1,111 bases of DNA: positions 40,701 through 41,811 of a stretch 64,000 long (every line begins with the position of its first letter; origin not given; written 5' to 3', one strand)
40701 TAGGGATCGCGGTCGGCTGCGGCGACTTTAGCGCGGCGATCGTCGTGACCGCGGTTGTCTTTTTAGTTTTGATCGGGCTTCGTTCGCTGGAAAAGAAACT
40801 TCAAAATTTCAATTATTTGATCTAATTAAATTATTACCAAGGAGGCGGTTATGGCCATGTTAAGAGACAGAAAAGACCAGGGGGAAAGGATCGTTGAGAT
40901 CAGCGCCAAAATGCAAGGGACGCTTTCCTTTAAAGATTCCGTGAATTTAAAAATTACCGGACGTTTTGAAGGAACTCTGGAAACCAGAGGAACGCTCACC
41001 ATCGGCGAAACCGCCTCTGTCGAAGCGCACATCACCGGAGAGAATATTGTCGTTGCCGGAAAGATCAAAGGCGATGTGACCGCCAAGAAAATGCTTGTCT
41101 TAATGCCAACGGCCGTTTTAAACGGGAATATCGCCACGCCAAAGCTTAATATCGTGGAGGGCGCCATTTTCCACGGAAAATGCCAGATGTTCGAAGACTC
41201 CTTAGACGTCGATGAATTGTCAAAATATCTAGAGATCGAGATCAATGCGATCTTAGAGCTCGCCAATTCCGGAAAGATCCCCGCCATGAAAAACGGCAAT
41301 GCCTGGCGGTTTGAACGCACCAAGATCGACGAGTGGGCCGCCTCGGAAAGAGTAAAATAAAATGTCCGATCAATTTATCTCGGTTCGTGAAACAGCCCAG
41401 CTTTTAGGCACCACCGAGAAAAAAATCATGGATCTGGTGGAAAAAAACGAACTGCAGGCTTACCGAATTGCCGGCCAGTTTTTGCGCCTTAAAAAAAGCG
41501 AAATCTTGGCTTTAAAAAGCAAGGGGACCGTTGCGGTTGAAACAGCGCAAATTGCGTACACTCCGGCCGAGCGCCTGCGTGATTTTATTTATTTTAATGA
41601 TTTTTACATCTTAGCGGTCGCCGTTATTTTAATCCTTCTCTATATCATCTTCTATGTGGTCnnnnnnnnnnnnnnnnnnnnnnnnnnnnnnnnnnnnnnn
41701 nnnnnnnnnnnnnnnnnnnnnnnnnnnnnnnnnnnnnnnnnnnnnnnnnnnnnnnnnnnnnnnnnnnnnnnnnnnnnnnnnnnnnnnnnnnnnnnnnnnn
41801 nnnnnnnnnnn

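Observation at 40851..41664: Bactofilin fused to an excisionase-type HTH, followed by a membrane-anchored HTH_17 paralog: a candidate filament-DNA-membrane tether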

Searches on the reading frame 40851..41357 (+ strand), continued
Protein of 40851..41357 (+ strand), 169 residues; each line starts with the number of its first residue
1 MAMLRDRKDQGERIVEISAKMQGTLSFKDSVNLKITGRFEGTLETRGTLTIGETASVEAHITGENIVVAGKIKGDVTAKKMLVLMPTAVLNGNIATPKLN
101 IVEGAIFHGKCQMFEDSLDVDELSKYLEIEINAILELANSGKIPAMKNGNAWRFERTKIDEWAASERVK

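Call 43: search_protein_families(library=pfam, proteins=[L085:439-1065:+, L085:1112-2506:+, L085:2679-3326:+, L085:3329-3979:+, L085:4630-4848:+, L083:4630-4971:+, L083:4984-5982:+, L083:5989-6594:+], max_evalue=0.01)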
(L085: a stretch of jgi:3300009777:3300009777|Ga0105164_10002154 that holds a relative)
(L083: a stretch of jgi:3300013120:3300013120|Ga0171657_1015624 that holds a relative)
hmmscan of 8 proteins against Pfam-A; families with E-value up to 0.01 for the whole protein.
L085:439-1065:+ (209 aa): 0 families

L085:1112-2506:+ (465 aa): 9 families
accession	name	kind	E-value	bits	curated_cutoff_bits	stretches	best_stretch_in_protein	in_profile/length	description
PF13614.12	AAA_31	-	2.1e-50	171.6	27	1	3-179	3-176/177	AAA domain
PF01656.29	CbiA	-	1.9e-19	70.3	25.4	1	4-230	1-125/125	CobQ/CobB/MinD/ParA nucleotide binding domain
PF06564.18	CBP_BcsQ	-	1.2e-11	45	21.3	1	1-248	1-231/234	Cellulose biosynthesis protein BcsQ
PF09140.17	MipZ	-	3.1e-09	37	20.7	1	4-44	3-43/262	ATPase MipZ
PF16561.11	AMPK1_CBM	-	5.4e-08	33.4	26.8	1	385-449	3-64/85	Glycogen recognition site of AMP-activated protein kinase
PF10609.15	ParA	-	4.1e-07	30.1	27.1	1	3-40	5-42/246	NUBPL iron-transfer P-loop NTPase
PF00142.24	Fer4_NifH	-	1.4e-06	28.4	25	1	9-77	7-74/271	4Fe-4S iron sulfur cluster binding proteins, NifH/frxC family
PF02374.21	ArsA_ATPase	-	6.7e-05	22.7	24.3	1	10-44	9-42/305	Anion-transporting ATPase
PF02922.24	CBM_48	-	0.00025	21.8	22.4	1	383-442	11-72/83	Carbohydrate-binding module 48 (Isoamylase N-terminal domain)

L085:2679-3326:+ (216 aa): 0 families

L085:3329-3979:+ (217 aa): 0 families

L085:4630-4848:+ (73 aa): 1 family
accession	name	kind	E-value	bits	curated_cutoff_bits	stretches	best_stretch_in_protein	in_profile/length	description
PF05552.17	MS_channel_1st_1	-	0.0011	19.2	22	1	46-71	2-27/50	Mechanosensitive ion channel, conserved TM helix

L083:4630-4971:+ (114 aa): 3 families
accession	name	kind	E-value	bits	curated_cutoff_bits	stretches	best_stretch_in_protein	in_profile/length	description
PF12728.13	HTH_17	-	4.2e-07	30.6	27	1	6-51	2-46/51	Helix-turn-helix domain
PF08280.17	HTH_Mga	-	0.00066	20.1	23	1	3-27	17-41/59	M protein trans-acting positive regulator (MGA) HTH domain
PF13411.12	MerR_1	-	0.0023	18.4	21.6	1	7-53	2-48/69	MerR HTH family regulatory protein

L083:4984-5982:+ (333 aa): 7 families
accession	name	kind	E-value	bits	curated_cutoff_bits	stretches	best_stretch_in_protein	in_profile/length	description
PF17820.7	PDZ_6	-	7e-12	45.4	27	2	179-233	2-54/54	PDZ domain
PF00595.29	PDZ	-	8.5e-12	45.7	23.2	2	253-308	10-69/81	PDZ domain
PF13180.12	PDZ_2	-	2.5e-09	37.8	27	1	254-325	2-70/80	PDZ domain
PF13181.12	TPR_8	-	7.6e-05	23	25.7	1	75-105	4-34/34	Tetratricopeptide repeat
PF07719.23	TPR_2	-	9.4e-05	22.7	27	1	75-105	4-34/34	Tetratricopeptide repeat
PF00515.34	TPR_1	-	0.0014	18.8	27.8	1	78-105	7-34/34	Tetratricopeptide repeat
PF11874.13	DUF3394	-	0.0045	17.1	28.2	0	159-200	106-146/181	Domain of unknown function (DUF3394)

L083:5989-6594:+ (202 aa): 1 family
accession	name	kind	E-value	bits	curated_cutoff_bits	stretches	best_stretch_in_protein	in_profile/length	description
PF00672.30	HAMP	-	0.00063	20.5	25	1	90-140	2-52/53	HAMP domain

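Call 53: search_protein_families(library=pfam, proteins=[P0142, P0148, P0149, P0157, P0159, P0162, P0170, P0172, P0176, P0181], max_evalue=0.001)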
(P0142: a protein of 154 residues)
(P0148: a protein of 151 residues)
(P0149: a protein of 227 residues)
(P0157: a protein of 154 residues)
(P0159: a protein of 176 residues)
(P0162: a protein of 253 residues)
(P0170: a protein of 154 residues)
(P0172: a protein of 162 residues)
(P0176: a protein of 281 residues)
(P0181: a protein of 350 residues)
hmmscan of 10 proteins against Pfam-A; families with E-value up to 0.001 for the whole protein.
P0142 (154 aa): 1 family
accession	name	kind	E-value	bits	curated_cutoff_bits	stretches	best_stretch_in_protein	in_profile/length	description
PF04519.19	Bactofilin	-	2.9e-22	79.2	27.9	1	14-109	2-95/98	Polymer-forming cytoskeletal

P0148 (151 aa): 1 family
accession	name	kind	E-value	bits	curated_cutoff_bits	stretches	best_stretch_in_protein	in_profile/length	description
PF04519.19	Bactofilin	-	1.3e-23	83.5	27.9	1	9-106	2-97/98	Polymer-forming cytoskeletal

P0149 (227 aa): 1 family
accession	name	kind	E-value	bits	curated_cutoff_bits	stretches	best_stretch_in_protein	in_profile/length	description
PF04519.19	Bactofilin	-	5.1e-23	81.6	27.9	1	19-114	5-98/98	Polymer-forming cytoskeletal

P0157 (154 aa): 1 family
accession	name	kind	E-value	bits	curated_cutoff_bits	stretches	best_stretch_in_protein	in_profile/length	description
PF04519.19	Bactofilin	-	1.6e-23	83.2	27.9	1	19-113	5-97/98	Polymer-forming cytoskeletal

P0159 (176 aa): 2 families
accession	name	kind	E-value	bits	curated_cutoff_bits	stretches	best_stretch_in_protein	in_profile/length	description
PF04519.19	Bactofilin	-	1.1e-24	87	27.9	1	19-115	2-96/98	Polymer-forming cytoskeletal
PF07331.16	TctB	-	5.3e-05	23.9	29.1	1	113-176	85-137/137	Tripartite tricarboxylate transporter TctB family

P0162 (253 aa): 2 families
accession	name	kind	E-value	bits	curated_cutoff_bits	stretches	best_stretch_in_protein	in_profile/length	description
PF04519.19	Bactofilin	-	1.8e-24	86.3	27.9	1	18-114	3-97/98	Polymer-forming cytoskeletal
PF07238.19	PilZ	-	6.7e-10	39.6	22.5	1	141-249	1-101/102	PilZ domain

P0170 (154 aa): 1 family
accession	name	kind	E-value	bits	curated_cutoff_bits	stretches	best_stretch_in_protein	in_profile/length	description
PF04519.19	Bactofilin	-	9.5e-11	42.3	27.9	1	18-92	3-74/98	Polymer-forming cytoskeletal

P0172 (162 aa): 1 family
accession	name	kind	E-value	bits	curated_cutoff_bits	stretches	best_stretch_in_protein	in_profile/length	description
PF04519.19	Bactofilin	-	1e-21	77.5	27.9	1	21-117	3-97/98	Polymer-forming cytoskeletal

P0176 (281 aa): 1 family
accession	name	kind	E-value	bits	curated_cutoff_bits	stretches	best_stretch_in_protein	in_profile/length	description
PF04519.19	Bactofilin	-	1.8e-44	150.4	27.9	2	169-265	1-97/98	Polymer-forming cytoskeletal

P0181 (350 aa): 1 family
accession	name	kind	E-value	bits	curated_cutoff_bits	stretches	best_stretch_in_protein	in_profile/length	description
PF04519.19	Bactofilin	-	7.7e-46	154.8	27.9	2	39-136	1-97/98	Polymer-forming cytoskeletal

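Call 69: search_protein_families(library=padloc, proteins=[window:40851-41357:+], max_evalue=0.01)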
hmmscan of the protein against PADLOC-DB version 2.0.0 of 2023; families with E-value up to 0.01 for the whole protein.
window:40851-41357:+ (169 aa): 0 families

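Call 70: search_protein_families(library=phrogs, proteins=[window:40851-41357:+], max_evalue=0.01)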
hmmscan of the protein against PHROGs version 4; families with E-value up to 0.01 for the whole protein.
window:40851-41357:+ (169 aa): 6 families
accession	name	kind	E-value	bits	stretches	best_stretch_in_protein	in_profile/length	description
phrog_7338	-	unknown function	2.5e-06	28.7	1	116-165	29-79/87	-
phrog_15534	-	DNA, RNA and nucleotide metabolism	1.5e-05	26.4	1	112-163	38-88/93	HTH DNA binding protein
phrog_6401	-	DNA, RNA and nucleotide metabolism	0.0002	22.2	1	115-164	7-57/64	DNA binding protein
phrog_1840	-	integration and excision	0.0012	20.2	1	138-168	28-58/90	excisionase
phrog_25262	-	unknown function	0.0064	17.5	0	118-168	35-86/106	-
phrog_66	-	integration and excision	0.0093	16.7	0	117-166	93-143/412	excisionase and transcriptional regulator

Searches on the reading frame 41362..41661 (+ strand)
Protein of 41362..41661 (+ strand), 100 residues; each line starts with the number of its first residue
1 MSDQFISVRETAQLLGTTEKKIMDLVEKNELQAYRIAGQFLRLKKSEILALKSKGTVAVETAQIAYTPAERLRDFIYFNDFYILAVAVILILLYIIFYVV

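Call 3: search_protein_families(library=pfam, proteins=[window:41362-41661:+], max_evalue=1)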
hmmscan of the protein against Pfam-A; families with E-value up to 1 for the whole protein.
window:41362-41661:+ (100 aa): 4 families
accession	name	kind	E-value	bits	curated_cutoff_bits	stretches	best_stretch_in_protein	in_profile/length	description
PF12728.13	HTH_17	-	1.8e-07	31.7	27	1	6-53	2-48/51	Helix-turn-helix domain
PF21531.3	Rv2175c_wHTH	-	0.026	15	27.1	1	5-39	15-49/57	DNA-binding protein Rv2175c, wHTH domain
PF03374.19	ANT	-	0.14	13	25.3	1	2-35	20-53/108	Phage antirepressor protein KilAC domain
PF06024.17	Orf78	-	0.16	12.7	29.4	1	81-100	66-85/101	Orf78 (ac78)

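Call 4: search_protein_families(library=ncbifam, proteins=[window:41362-41661:+], max_evalue=1)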
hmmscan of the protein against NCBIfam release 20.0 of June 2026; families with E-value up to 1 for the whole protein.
window:41362-41661:+ (100 aa): 3 families
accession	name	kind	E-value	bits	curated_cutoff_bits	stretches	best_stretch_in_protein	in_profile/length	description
TIGR01764.1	excise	domain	9.9e-09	35.4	28.8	1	5-51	1-46/49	excisionase family DNA-binding protein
NF047737.1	antiphage_MADS1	equivalog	0.00046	20.4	80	1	3-48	1-45/49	methylation-associated defense system helix-turn-helix domain-containing protein MAD1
NF040990.2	MamR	equivalog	0.016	15.5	100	1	7-41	45-79/91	magnetosome protein MamR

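Call 57: find_homologous_proteins(query=window:41362-41661:+)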
Query window:41362-41661:+ (100 aa): 423 proteins with E <= 0.001 among 426 candidates; the best 120 are listed.
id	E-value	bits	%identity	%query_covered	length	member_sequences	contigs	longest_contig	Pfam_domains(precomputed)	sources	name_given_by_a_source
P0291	2.6e-54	199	100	100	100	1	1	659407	PF12728.14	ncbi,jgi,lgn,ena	ncbi:MAG: helix-turn-helix domain-containing protein [Candidatus Omnitrophota bacterium]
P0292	2.3e-36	141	68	99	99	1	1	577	PF12728.14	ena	-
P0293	2.4e-36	141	65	98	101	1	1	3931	PF12728.14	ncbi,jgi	jgi:excisionase family DNA binding protein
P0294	2.7e-36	141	69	99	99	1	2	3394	-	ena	-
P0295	3.7e-36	141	64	98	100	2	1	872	PF12728.14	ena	-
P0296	5.9e-36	140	66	99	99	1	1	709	PF12728.14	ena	-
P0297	7.6e-36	140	67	98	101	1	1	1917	PF12728.14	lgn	-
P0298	9.7e-36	139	66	97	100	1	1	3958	PF12728.14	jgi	jgi:excisionase family DNA binding protein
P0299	9.8e-36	139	66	97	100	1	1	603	PF12728.14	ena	-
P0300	1.2e-35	139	66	99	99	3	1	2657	PF12728.14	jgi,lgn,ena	-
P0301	1.8e-35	139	66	98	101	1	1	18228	PF12728.14,PF21531.4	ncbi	-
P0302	1.9e-35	139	69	85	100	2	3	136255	PF12728.14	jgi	-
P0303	2.4e-35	138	65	98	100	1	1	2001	PF12728.14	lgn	-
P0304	3.3e-35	138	67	98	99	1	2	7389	PF12728.14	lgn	-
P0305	3.9e-35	138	65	97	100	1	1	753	PF12728.14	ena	-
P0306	4.2e-35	137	66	98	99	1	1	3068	PF12728.14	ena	-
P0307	4.4e-35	137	70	98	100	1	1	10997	PF12728.14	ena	-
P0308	5.4e-35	137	66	98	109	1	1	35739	PF12728.14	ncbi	-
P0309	6.7e-35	137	65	97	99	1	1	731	PF12728.14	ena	-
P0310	7.3e-35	137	68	97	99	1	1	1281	PF12728.14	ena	-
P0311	7.5e-35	137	67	97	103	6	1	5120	PF12728.14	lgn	-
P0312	7.8e-35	137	66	98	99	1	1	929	PF12728.14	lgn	-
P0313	7.9e-35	137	68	99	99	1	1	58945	PF12728.14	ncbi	ncbi:MAG: excisionase family DNA-binding protein [Candidatus Omnitrophota bacterium]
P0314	9.6e-35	136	65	99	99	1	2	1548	PF12728.14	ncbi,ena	-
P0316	9.8e-35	136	67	99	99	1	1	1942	PF12728.14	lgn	-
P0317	1.1e-34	136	67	99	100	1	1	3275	PF12728.14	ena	-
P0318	1.3e-34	136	64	99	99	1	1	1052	PF12728.14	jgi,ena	-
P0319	1.5e-34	136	67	98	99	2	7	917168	PF12728.14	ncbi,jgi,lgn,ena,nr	ncbi:MAG TPA: helix-turn-helix domain-containing protein [Candidatus Omnitrophota bacterium]|nr:heli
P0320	1.8e-34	135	64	99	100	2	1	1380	PF12728.14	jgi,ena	-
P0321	2.0e-34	135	64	97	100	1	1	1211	PF12728.14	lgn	-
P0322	2.1e-34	135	65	97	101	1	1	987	PF12728.14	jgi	jgi:excisionase family DNA binding protein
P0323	2.2e-34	135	64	97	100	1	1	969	PF12728.14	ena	-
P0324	2.4e-34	135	67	97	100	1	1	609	PF12728.14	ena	-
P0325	2.9e-34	135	62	98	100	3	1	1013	PF12728.14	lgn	-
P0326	3.1e-34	135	64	99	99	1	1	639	PF12728.14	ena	-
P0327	3.2e-34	135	61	98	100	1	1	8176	PF12728.14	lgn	-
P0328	3.3e-34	135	65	97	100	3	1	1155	PF12728.14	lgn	-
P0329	3.5e-34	134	67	98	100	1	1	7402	PF12728.14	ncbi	-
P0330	3.6e-34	134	63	97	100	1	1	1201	PF12728.14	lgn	-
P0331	3.8e-34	134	65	84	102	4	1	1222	PF12728.14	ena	-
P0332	4.2e-34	134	65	98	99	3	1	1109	PF12728.14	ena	-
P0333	4.4e-34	134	68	82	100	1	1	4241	PF12728.14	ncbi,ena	-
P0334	5.1e-34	134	66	98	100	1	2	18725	PF12728.14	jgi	jgi:excisionase family DNA binding protein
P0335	5.2e-34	134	66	98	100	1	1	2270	PF12728.14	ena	-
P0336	7.7e-34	133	64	99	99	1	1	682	PF12728.14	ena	-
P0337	7.7e-34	133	67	95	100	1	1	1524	PF12728.14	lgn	-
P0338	7.9e-34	133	63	97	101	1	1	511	PF12728.14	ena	-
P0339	8.4e-34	133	67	97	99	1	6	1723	PF12728.14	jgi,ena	-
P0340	9.1e-34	133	65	98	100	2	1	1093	PF12728.14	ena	-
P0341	9.3e-34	133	64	97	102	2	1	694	PF12728.14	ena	-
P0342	9.4e-34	133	63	97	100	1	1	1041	PF12728.14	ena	-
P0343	9.5e-34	133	62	97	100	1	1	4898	PF12728.14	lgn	-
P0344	1.3e-33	133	68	85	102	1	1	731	PF12728.14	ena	-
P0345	1.4e-33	133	65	95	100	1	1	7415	PF12728.14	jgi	-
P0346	1.4e-33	133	64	98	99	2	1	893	PF12728.14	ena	-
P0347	1.4e-33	133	65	99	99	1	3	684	PF12728.14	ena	-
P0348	1.6e-33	132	66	96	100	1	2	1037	PF12728.14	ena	-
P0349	1.7e-33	132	61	99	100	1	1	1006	PF12728.14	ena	-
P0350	1.7e-33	132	65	97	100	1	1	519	PF12728.14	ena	-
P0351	2.1e-33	132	63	96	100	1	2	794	PF12728.14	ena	-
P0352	2.1e-33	132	63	97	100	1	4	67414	PF12728.14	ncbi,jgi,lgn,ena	-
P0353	2.2e-33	132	64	99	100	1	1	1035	PF12728.14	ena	-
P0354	2.2e-33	132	62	97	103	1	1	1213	PF12728.14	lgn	-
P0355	2.2e-33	132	64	99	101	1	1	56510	PF12728.14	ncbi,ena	-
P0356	2.4e-33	132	61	99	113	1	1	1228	PF12728.14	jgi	-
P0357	2.5e-33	132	63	98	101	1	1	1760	PF12728.14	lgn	-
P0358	2.5e-33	132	65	99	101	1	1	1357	PF12728.14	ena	-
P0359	2.6e-33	132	64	97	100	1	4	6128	PF12728.14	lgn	-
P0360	2.8e-33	132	66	96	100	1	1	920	PF12728.14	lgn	-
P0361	2.8e-33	132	61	96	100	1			PF12728.14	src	-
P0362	2.8e-33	132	63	97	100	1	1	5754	PF12728.14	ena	-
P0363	3.0e-33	132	65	98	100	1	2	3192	PF12728.14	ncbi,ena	-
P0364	3.1e-33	131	64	95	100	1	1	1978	PF12728.14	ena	-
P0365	3.1e-33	131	64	97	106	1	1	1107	PF12728.14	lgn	-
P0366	3.4e-33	131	61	98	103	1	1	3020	PF12728.14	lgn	-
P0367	3.8e-33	131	64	97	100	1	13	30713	PF12728.14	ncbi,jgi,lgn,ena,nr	ncbi:MAG: hypothetical protein A3G91_00955 [Omnitrophica WOR_2 bacterium RIFCSPLOWO2_12_FULL_50_9]|n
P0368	4.4e-33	131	65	96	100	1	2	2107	PF12728.14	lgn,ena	-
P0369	4.6e-33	131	65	98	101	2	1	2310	PF12728.14,PF21531.4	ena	-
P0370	4.6e-33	131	67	86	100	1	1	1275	PF12728.14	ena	-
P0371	4.8e-33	131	64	97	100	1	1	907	PF12728.14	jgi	jgi:excisionase family DNA binding protein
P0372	4.9e-33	131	64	81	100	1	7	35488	PF12728.14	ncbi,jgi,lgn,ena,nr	ncbi:MAG TPA: helix-turn-helix domain-containing protein [Candidatus Omnitrophota bacterium]|nr:heli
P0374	5.2e-33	131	67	98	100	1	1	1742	PF12728.14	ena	-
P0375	5.5e-33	131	64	99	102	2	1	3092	PF12728.14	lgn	-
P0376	6.1e-33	131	61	97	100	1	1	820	PF12728.14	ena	-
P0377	6.5e-33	130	63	82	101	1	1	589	PF12728.14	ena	-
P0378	7.0e-33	130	61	98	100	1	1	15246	PF12728.14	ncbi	-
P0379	7.1e-33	130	65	97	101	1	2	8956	PF12728.14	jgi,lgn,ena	-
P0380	8.2e-33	130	65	97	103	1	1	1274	PF12728.14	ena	-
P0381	8.7e-33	130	65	81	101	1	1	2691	PF12728.14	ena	-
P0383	1.0e-32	130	63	94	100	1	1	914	PF12728.14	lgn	-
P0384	1.0e-32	130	61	97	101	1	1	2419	PF12728.14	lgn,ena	-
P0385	1.0e-32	130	62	99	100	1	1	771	PF12728.14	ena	-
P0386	1.1e-32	130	61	97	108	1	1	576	PF12728.14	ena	-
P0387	1.1e-32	130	62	97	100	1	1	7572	PF12728.14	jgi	jgi:excisionase family DNA binding protein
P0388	1.1e-32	130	61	96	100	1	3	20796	PF12728.14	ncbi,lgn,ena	-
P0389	1.1e-32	130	62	99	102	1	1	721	PF12728.14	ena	-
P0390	1.1e-32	130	64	99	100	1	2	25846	PF12728.14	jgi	-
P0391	1.2e-32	130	62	98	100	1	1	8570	PF12728.14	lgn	-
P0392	1.2e-32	130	63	98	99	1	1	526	PF12728.14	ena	-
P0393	1.3e-32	130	62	86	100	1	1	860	PF12728.14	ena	-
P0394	1.3e-32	130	64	85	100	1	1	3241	PF12728.14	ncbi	-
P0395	1.3e-32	129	65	97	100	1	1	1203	PF12728.14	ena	-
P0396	1.4e-32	129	63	97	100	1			PF12728.14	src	-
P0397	1.4e-32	129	65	97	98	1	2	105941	PF12728.14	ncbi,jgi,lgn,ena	-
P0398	1.5e-32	129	64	84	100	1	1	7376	PF12728.14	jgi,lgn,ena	-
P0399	1.6e-32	129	63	81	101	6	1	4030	PF12728.14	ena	-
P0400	1.7e-32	129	67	98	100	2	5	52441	PF12728.14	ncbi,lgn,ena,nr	ncbi:MAG: helix-turn-helix domain-containing protein [Candidatus Omnitrophica bacterium]|nr:helix-tu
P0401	1.8e-32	129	67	96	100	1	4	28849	PF12728.14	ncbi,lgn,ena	-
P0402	2.0e-32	129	63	96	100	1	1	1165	PF12728.14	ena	-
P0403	2.1e-32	129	63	99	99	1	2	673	PF12728.14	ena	-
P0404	2.2e-32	129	63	99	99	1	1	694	PF12728.14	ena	-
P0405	2.3e-32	129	65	95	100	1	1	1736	PF12728.14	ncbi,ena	-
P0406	2.4e-32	129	59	97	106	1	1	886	PF12728.14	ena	-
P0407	2.4e-32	129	62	97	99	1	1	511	PF12728.14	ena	-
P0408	2.4e-32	129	64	98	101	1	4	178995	PF12728.14,PF21531.4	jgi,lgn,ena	-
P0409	2.4e-32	129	63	97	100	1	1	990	PF12728.14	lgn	-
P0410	2.6e-32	129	63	97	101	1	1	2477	PF12728.14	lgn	-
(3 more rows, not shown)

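Call 68: predict_structure(alignment_id=A3)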
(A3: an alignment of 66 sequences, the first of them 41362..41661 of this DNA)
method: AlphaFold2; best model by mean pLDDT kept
length: 100 residues; sequences in the alignment: 66
mean_pLDDT: 73.2   pTM: 0.40
mean pLDDT of the five models: 73.2, 70.8, 70.6, 70.4, 67.9
residues with pLDDT >= 90: 19; 70-90: 39; 50-70: 37; < 50: 5
segments of 3 or more residues with pLDDT < 50: none
pLDDT, mean of each block of 10 residues (from residue 1): 65 74 71 60 68 56 66 86 95 90
secondary structure, 60 per line:
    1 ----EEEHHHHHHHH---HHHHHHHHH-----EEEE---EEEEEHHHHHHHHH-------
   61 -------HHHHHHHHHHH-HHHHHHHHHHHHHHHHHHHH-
elements in order: E5-7 H8-15 H19-27 E33-36 E40-44 H45-53 H68-78 H80-99

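Call 69: search_protein_families(library=padloc, proteins=[window:41362-41661:+], max_evalue=0.01)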
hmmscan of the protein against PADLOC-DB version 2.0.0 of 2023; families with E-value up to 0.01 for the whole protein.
window:41362-41661:+ (100 aa): 1 family
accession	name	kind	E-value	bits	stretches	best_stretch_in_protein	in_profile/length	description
PDLC04133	mad1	-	0.0014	16.8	1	1-54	1-53/60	mads_1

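Call 70: search_protein_families(library=phrogs, proteins=[window:41362-41661:+], max_evalue=0.01)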
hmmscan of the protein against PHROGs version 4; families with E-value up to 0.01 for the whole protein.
window:41362-41661:+ (100 aa): 1 family
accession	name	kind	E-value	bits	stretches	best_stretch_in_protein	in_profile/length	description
phrog_2907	-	integration and excision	0.0036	18.7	1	1-55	2-61/117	excisionase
